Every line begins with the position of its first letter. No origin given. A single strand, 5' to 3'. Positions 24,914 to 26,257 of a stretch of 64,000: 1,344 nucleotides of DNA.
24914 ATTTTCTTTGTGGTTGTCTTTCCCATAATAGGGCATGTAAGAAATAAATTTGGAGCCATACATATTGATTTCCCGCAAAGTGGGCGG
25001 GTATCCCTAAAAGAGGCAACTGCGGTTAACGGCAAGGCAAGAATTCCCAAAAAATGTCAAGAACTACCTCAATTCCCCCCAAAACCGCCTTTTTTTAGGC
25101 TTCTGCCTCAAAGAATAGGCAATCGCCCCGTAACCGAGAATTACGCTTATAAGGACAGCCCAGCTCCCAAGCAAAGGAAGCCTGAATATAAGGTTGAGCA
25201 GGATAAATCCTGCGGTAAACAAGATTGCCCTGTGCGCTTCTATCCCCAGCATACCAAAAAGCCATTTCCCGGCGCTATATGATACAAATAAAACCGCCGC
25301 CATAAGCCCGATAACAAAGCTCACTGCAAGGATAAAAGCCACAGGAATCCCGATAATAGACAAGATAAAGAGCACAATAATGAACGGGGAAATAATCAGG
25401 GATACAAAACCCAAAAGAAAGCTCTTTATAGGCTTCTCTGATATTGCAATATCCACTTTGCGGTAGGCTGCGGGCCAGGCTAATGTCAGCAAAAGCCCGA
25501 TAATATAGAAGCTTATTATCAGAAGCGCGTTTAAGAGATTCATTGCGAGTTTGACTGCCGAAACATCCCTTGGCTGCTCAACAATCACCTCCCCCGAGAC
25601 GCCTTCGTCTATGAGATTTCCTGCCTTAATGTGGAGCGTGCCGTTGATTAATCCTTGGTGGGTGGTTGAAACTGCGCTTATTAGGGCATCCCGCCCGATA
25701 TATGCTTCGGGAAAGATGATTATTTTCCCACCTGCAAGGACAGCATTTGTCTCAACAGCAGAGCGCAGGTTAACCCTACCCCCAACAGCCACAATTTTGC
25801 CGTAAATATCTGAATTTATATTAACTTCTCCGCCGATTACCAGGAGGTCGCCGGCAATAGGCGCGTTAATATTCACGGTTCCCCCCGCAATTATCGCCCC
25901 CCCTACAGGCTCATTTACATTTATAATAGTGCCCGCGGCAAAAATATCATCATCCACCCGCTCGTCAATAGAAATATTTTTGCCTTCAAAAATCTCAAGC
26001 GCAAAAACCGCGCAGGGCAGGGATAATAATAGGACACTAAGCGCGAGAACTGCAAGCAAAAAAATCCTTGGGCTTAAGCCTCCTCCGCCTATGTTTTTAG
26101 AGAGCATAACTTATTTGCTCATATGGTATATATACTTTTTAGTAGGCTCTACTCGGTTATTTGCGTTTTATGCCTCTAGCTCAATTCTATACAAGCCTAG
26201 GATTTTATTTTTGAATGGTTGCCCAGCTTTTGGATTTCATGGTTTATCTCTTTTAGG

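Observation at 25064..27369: Tandem paralogous membrane-anchored bactofilin-like proteins directly next to the secY-rpl15 cluster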

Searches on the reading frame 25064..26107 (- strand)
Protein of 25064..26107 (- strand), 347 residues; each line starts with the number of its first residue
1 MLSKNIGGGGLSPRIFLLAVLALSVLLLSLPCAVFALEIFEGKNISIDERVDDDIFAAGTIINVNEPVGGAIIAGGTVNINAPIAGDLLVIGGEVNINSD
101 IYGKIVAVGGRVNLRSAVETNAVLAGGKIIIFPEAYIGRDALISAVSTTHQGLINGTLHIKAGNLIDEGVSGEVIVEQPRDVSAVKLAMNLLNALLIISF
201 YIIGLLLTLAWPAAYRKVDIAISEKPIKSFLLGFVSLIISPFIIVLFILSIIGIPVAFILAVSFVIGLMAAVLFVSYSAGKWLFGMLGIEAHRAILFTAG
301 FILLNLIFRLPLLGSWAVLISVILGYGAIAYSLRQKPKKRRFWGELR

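Call 3: search_protein_families(library=pfam, proteins=[window:25064-26107:-], max_evalue=10)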
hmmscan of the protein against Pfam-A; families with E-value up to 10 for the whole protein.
window:25064-26107:- (347 aa): 2 families
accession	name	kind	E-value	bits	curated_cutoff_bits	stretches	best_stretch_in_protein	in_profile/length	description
PF05950.16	Orthopox_A36R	-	0.054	14.1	25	1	43-105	78-135/158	Orthopoxvirus A36R protein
PF00690.31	Cation_ATPase_N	-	0.4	10.8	20.4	1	222-252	38-68/69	Cation transporter/ATPase, N-terminus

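Call 5: search_protein_families(library=ncbifam, proteins=[window:25064-26107:-], max_evalue=10)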
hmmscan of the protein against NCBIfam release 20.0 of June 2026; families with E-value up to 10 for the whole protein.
window:25064-26107:- (347 aa): 1 family
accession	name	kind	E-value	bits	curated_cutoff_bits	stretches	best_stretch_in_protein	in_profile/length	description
NF050158.1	CarbAnhydGPos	equivalog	0.017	14.8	250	1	105-152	76-123/172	gamma carbonic anhydrase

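Call 22: search_protein_representatives(protein=window:25064-26107:-)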
Query: 347 residues. Proteins with E-value up to 0.001 (for the whole library): 6561; up to 1e-10: 2072; up to 1e-30: 45. The best 150 are listed.
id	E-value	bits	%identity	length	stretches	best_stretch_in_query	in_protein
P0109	2.0e-210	714.4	100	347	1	1-347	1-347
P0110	1.3e-71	258.2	41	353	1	18-343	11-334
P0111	7.3e-67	242.5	37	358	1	18-347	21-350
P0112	1.6e-60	221.7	39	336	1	25-336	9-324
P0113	3.9e-59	217.1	37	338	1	22-335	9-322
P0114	1.4e-58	215.3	38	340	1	20-335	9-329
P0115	1.5e-56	208.6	35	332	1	20-341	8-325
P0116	8.1e-54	199.7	36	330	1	20-335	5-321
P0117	6.3e-52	193.5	35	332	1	23-330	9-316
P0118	7.3e-51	189.9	37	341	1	16-336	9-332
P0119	8.3e-51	189.8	36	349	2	47-334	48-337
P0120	3.9e-50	187.6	35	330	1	16-335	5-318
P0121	9.8e-50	186.2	38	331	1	20-344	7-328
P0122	6.7e-49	183.5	35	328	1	24-335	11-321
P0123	2.3e-48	181.7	33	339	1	20-335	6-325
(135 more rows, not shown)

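Call 24: search_solved_structures(query=A2, max_evalue=10, show_alignments=2)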
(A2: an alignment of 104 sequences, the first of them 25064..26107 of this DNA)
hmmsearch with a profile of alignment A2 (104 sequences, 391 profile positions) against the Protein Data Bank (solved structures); distinct sequences matched with E-value up to 10: 31.
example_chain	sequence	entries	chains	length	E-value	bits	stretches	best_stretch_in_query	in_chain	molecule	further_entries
6ria_A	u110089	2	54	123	3.4e-06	29.2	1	125-207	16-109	bactofilin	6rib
1xhd_A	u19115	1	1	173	0.0027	19.6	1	59-146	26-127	putative acetyltransferase/acyltransferase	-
2n3d_A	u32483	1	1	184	0.0043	19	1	130-187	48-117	Bactofilin A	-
9gva_AAA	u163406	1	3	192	0.0045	18.9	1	57-146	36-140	Hexapeptide transferase family protein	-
3vnp_A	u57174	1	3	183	0.035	15.9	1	58-143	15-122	Hypothetical conserved protein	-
7txp_A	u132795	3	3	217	0.12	14.2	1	50-144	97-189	VioB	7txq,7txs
9jyw_A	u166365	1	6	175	0.13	14.1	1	54-143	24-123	Gamma carbonic anhydrase family protein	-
9wxm_R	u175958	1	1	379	0.2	13.5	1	292-355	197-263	G-protein coupled receptor 15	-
6bg8_A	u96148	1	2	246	0.24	13.2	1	132-206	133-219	Ig domain protein, group 2 domain protein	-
8zqe_R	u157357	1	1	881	0.4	12.5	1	293-354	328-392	GPR15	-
3qr7_A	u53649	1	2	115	0.4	12.4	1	110-164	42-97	Baseplate assembly protein V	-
6pv7_B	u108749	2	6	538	0.41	12.4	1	156-256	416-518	Fusion protein of Neuronal acetylcholine receptor subunit beta-4 and Soluble cytochrome b5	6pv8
8von_A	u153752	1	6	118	0.45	12.3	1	93-152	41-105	Spike protein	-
8vom_A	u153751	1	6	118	0.58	11.9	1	91-154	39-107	Spike protein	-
3aqj_A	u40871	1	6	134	0.59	11.9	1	110-164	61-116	Baseplate assembly protein V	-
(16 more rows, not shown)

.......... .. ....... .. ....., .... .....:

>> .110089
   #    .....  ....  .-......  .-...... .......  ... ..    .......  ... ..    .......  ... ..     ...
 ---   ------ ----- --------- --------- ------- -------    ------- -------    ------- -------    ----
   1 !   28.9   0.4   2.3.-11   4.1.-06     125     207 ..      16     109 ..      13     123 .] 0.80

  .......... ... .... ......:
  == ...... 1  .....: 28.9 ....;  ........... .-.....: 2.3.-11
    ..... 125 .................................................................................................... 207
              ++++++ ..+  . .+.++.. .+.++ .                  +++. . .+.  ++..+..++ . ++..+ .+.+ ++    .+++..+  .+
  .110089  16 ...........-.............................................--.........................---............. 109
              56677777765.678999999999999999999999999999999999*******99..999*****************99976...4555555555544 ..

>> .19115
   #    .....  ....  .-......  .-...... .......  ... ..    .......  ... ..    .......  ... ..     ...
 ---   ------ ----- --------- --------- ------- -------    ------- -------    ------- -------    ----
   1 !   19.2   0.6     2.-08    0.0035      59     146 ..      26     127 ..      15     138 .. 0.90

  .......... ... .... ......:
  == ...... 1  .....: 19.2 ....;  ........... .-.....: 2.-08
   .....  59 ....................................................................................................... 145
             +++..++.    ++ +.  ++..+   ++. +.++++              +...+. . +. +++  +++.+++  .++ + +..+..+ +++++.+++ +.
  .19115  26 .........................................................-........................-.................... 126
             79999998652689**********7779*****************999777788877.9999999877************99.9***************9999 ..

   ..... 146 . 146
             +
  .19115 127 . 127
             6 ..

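Call 25: search_protein_families(library=pfam, alignment_id=A2, max_evalue=0.01)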
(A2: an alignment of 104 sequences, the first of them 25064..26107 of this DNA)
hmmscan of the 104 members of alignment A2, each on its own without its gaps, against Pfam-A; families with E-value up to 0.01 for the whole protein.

A. member 1, window:25064-26107:- (347 aa): 0 families

B. families by the number of members that match (of 104 scanned): 12 families
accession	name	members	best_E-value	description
PF04519.19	Bactofilin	58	3.3e-11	Polymer-forming cytoskeletal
PF03961.19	FapA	18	1.4e-06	Flagellar Assembly Protein A beta solenoid domain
PF18715.7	Phage_spike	3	0.002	Phage spike trimer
PF06653.16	Claudin_3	2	0.0014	Tight junction protein, Claudin-like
PF24253.1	DUF7454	2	0.0025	Domain of unknown function (DUF7454)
PF07660.19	STN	1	3.9e-05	Secretin and TonB N terminus short domain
PF00335.26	Tetraspanin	1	0.00078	Tetraspanin family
PF24417.1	DUF7549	1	0.0014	Family of unknown function (DUF7549)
PF07787.17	TMEM43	1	0.0039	Transmembrane protein 43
PF25084.1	LbH_EIF2B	1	0.0045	EIF2B subunit epsilon LbH domain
PF09955.14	DUF2189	1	0.0048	Predicted integral membrane protein (DUF2189)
PF07264.17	EI24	1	0.0048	Sulfate transporter CysZ/Etoposide-induced protein 2.4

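Call 26: list_cluster_members(proteins=[window:25064-26107:-, window:26197-27369:-])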
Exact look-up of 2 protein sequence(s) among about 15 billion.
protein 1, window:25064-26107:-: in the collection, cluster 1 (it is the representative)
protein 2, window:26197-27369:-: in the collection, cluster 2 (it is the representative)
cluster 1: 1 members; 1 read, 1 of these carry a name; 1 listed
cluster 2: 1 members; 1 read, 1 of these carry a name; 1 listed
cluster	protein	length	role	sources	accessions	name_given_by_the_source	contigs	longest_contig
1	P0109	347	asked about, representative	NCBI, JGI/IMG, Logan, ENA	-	hypothetical protein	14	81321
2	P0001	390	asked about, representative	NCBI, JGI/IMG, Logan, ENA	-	hypothetical protein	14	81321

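Call 30: predict_structure(alignment_id=A2)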
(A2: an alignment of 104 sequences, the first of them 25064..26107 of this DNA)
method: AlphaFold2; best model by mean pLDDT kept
length: 347 residues; sequences in the alignment: 104
mean_pLDDT: 92.3   pTM: 0.71
mean pLDDT of the five models: 92.3, 91.9, 91.8, 91.7, 91.3
residues with pLDDT >= 90: 279; 70-90: 44; 50-70: 17; < 50: 7
segments of 3 or more residues with pLDDT < 50: 1-3, 5-8
pLDDT, mean of each block of 10 residues (from residue 1): 48 76 85 82 98 98 98 98 98 97 98 98 98 97 96 95 86 77 85 96 98 97 98 98 97 95 97 98 98 98 97 96 98 89 67
secondary structure, 60 per line:
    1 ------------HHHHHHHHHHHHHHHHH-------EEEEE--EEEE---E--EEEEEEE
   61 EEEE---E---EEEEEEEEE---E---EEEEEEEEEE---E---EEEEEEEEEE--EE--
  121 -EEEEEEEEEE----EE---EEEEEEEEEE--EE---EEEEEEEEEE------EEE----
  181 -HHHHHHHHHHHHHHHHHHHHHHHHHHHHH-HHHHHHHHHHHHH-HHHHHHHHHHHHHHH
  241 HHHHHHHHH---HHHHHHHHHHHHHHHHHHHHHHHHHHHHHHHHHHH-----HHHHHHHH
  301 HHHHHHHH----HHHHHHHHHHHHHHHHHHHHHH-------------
elements in order: H13-29 E37-41 E44-47 E54-64 E72-80 E88-97 E105-114 E122-131 E141-150 E158-167 E174-176 H182-210 H212-224 H226-249 H253-287 H293-308 H313-334

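Call 33: fold_search(model_id=the predicted structure, library=pdb)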
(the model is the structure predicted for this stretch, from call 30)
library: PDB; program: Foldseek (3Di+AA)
matches with E <= 10: 94; with E <= 0.001: 0
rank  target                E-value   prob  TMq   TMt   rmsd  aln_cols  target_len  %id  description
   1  3eh0_A                2.7e-01  0.13  0.13  0.13  18.3       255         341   10  Crystal Structure of LpxD from Escherichia coli (released 2009-08-18)
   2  9fk5_E                6.0e-01  0.06  0.09  0.10  17.8       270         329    7  Zebrafish Betaglycan Orphan Domain (zfBGo) in complex with TGF-B3 and extracellular domains of TGFBRI and TGFBRII (released 2025-03-12)
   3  3oup                  8.1e-01  0.05  0.11  0.14  11.8       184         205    8  Crystal structure of the gamma-carbonic anhydrase W19N mutant from Methanosarcina thermophila (released 2011-10-26)
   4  6ued                  8.5e-01  0.08  0.12  0.12  19.8       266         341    9  Apo Pseudomonas aeruginosa LpxD Structure (released 2019-11-13)
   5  4ihh_B                9.4e-01  0.11  0.12  0.12  18.4       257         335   12  Chasing Acyl Carrier Protein Through a Catalytic Cycle of Lipid A Production (released 2013-11-13)
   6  3otz                  1.1e+00  0.05  0.11  0.15  11.8       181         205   10  Crystal structure of gamma-carbonic anhydrase W19A mutant from Metanosarcina thermophila (released 2011-10-26)
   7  8jlc_A                1.3e+00  0.06  0.15  0.10  15.0       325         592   11  Cryo-EM structure of SV2A in complex with BoNT/A2 Hc and levetiracetam (released 2024-05-01)
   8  8dck_B                1.4e+00  0.08  0.11  0.08  16.1       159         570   19  Structure of hemolysin A secretion system HlyB/D complex, ATP-bound (released 2022-09-14)
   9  6ive_C                1.5e+00  0.09  0.13  0.20  11.8       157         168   10  Molecular structure of a thermostable and a Zinc ion binding gamma-class carbonic anhydrase (released 2019-04-03)
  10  1qrl                  1.5e+00  0.06  0.11  0.16  11.7       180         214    9  A CLOSER LOOK AT THE ACTIVE SITE OF GAMMA-CARBONIC ANHYDRASES: HIGH RESOLUTION CRYSTALLOGRAPHIC STUDIES OF THE CARBONIC  (released 1999-06-25)
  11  6sc4_B                1.6e+00  0.03  0.10  0.15  11.8       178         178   11  Gamma-Carbonic Anhydrase from the Haloarchaeon Halobacterium sp. (released 2020-04-22)
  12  9fdy_C                1.8e+00  0.03  0.10  0.10  18.8       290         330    8  Betaglycan Orphan Domain (ratBGo) in complex with TGF-b1 and extracellular domain of TGFBRII (released 2025-03-12)
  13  9qez_H                2.0e+00  0.05  0.11  0.17  11.9       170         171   10  Carbonic anhydrase mutant (released 2025-12-10)
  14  2n3d_MODEL_1_A        2.1e+00  0.15  0.16  0.41   8.9       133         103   12  Atomic structure of the cytoskeletal bactofilin BacA revealed by solid-state NMR (released 2015-12-16)
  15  6ive_E                2.2e+00  0.05  0.13  0.19  12.4       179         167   11  Molecular structure of a thermostable and a Zinc ion binding gamma-class carbonic anhydrase (released 2019-04-03)
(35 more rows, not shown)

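Call 46: find_related_loci(query=window:25064-26107:-, collection=genome_contigs, flank=6000)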
Query window:25064-26107:- (347 aa) in genome_contigs; peptide patterns used: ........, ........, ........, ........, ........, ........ (x = any residue, [..] = any of these).
327 stretches matched a pattern; 1 encode a relative of the query (tblastn E <= 1e-3); 1 distinct loci.
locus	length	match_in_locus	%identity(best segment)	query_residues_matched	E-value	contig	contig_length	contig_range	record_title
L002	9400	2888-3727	29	42-329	4e-21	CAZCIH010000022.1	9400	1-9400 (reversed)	MAG TPA_asm: uncultured Candidatus Saccharibacteria bacterium isolate SRP189682_co1_501 genome assembly, contig: NODE_17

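Call 54: find_encoding_contigs(protein=P0111, flank=6000, max_places=3)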
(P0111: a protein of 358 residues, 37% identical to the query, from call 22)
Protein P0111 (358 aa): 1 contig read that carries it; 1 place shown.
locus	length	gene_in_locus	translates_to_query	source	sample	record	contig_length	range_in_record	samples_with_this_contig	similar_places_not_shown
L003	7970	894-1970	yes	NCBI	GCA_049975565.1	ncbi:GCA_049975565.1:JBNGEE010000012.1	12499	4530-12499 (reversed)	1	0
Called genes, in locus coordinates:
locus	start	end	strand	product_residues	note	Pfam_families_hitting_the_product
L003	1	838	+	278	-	PF00012:HSP70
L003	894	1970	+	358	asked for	PF26514:DUF8173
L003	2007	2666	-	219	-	-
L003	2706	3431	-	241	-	PF00237:Ribosomal_L22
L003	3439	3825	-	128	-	PF00203:Ribosomal_S19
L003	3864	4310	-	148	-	-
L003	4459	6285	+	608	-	PF04208:MtrA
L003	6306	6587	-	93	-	-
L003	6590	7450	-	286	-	PF01866:Diphthamide_syn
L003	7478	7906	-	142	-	-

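Call 60: search_protein_families(library=pfam, alignment_id=A4, max_evalue=1)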
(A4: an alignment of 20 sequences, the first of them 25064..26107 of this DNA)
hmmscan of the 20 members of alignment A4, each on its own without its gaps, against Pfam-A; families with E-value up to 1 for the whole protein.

A. member 1, window:25064-26107:- (347 aa): 2 families
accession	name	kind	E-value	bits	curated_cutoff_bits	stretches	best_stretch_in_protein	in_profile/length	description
PF05950.16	Orthopox_A36R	-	0.054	14.1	25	1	43-105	78-135/158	Orthopoxvirus A36R protein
PF00690.31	Cation_ATPase_N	-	0.4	10.8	20.4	0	222-252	38-68/69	Cation transporter/ATPase, N-terminus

B. families by the number of members that match (of 20 scanned): 20 families
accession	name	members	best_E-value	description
PF03961.19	FapA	11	0.0013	Flagellar Assembly Protein A beta solenoid domain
PF17957.7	Big_7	7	0.06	Bacterial Ig domain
PF04519.19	Bactofilin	4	0.0002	Polymer-forming cytoskeletal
PF24894.1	Hexapep_GlmU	3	0.0014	GlmU-like, C-terminal hexapeptide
PF20597.4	pAdhesive_15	2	0.0024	Putative Ice-binding-like adhesive domain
PF10106.14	DUF2345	2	0.061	Uncharacterized protein conserved in bacteria (DUF2345)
PF01344.31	Kelch_1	2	0.17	Kelch motif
PF02453.23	Reticulon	1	0.04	Reticulon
PF05950.16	Orthopox_A36R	1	0.054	Orthopoxvirus A36R protein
PF13964.12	Kelch_6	1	0.072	Kelch motif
PF07504.19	FTP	1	0.11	Fungalysin/Thermolysin Propeptide Motif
PF02516.20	STT3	1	0.12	Oligosaccharyl transferase STT3, N-terminal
PF07264.17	EI24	1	0.14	Sulfate transporter CysZ/Etoposide-induced protein 2.4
PF05055.17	DUF677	1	0.16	Protein of unknown function (DUF677)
PF25084.1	LbH_EIF2B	1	0.26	EIF2B subunit epsilon LbH domain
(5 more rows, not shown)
